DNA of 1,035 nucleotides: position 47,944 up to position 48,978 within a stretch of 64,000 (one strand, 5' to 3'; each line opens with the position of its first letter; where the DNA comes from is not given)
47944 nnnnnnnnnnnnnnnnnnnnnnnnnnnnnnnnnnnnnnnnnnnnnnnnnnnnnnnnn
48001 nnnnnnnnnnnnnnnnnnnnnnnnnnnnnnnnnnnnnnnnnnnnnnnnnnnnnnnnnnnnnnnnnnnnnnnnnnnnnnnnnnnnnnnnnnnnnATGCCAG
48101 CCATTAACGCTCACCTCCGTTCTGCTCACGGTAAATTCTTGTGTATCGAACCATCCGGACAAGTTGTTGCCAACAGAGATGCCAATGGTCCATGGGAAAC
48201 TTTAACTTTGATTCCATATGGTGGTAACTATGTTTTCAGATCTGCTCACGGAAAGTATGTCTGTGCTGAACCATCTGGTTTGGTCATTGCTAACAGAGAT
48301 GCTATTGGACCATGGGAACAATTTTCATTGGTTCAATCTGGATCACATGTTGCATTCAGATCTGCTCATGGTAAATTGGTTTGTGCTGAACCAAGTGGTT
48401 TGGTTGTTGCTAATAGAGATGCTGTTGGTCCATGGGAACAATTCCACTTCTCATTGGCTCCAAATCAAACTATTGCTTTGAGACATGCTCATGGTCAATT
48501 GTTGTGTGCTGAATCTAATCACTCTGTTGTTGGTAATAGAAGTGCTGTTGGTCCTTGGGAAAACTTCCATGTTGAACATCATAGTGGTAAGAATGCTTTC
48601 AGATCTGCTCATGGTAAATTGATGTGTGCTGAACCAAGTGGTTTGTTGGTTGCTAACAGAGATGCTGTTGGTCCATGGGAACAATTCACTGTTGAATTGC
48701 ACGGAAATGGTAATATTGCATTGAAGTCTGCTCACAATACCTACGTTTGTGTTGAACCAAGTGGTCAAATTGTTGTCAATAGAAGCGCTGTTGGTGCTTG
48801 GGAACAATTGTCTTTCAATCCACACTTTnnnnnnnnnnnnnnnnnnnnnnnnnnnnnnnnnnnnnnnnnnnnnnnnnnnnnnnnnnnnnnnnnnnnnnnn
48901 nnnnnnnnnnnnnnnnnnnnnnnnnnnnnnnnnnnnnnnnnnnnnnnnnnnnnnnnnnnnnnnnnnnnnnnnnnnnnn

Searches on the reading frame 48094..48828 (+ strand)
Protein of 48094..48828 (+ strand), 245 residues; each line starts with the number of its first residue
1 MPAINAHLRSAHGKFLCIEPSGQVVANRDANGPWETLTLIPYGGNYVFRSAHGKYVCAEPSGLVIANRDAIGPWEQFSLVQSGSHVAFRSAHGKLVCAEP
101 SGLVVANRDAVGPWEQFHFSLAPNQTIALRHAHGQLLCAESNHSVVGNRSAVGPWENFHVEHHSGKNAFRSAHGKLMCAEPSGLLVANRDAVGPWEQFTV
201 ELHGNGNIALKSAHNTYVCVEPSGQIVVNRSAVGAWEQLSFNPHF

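Call 9: list_cluster_members(proteins=[window:48094-48828:+, window:37227-38309:+, window:49247-50692:+, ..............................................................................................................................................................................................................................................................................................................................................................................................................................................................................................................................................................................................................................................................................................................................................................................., window:52195-53832:+, window:21259-23112:+, window:23209-25065:+])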
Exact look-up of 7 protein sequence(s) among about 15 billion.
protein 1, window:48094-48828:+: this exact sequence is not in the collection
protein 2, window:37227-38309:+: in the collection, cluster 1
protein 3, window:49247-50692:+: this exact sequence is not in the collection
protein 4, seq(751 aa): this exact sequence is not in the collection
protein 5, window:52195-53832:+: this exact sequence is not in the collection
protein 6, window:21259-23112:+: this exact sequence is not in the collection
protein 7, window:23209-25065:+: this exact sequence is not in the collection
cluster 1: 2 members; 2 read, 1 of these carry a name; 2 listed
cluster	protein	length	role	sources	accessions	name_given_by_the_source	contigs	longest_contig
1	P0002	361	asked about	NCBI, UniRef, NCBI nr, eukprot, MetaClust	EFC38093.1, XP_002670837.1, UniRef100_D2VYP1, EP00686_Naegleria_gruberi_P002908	predicted protein [Naegleria gruberi] | Predicted protein n=1 Tax=Naegleria gruberi TaxID=5762 RepID=D2VYP1_NAEGR | uncharacterized protein NAEGRDRAFT_74189 [Naegleria gruberi]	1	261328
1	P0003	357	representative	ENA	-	-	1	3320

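Call 12: find_encoding_contigs(protein=P0002, flank=10000, max_places=2)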
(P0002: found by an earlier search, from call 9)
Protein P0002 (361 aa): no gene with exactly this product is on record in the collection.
